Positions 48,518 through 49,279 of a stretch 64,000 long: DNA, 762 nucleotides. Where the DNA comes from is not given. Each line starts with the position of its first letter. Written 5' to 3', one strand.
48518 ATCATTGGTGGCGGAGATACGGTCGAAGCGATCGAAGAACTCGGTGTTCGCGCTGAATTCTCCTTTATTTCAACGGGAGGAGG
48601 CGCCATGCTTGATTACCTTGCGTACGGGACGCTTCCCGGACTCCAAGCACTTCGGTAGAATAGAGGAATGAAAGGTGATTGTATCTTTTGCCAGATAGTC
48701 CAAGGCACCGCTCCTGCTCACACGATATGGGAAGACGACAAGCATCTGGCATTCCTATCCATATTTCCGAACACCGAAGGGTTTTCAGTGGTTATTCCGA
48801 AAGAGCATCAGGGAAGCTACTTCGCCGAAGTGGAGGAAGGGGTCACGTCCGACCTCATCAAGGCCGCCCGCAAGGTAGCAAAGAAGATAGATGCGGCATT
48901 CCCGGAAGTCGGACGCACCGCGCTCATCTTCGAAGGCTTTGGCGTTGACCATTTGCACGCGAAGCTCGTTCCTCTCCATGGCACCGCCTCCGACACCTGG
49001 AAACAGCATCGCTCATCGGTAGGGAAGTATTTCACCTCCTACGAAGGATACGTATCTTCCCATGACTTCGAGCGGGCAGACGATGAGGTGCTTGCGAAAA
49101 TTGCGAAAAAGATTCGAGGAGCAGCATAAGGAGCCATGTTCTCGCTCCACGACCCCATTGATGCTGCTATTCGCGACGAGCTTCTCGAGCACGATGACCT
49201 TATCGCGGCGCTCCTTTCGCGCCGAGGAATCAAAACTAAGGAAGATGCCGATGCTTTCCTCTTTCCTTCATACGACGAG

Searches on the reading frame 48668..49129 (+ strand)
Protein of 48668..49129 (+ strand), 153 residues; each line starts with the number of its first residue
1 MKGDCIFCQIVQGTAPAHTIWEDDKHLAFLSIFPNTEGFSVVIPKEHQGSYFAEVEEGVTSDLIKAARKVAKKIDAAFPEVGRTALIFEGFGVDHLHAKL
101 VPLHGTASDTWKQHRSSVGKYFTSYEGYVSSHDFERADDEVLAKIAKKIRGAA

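Call 82: search_protein_families(library=pfam, proteins=[window:48668-49129:+], max_evalue=0.001)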
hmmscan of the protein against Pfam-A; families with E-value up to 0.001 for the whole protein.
window:48668-49129:+ (153 aa): 2 families
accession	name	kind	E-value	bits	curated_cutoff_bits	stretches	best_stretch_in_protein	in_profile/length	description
PF01230.28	HIT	-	4.9e-10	40.4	21.5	1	14-102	3-94/98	HIT domain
PF11969.13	DcpS_C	-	0.00018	22.4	24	1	5-74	2-69/114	Scavenger mRNA decapping enzyme C-term binding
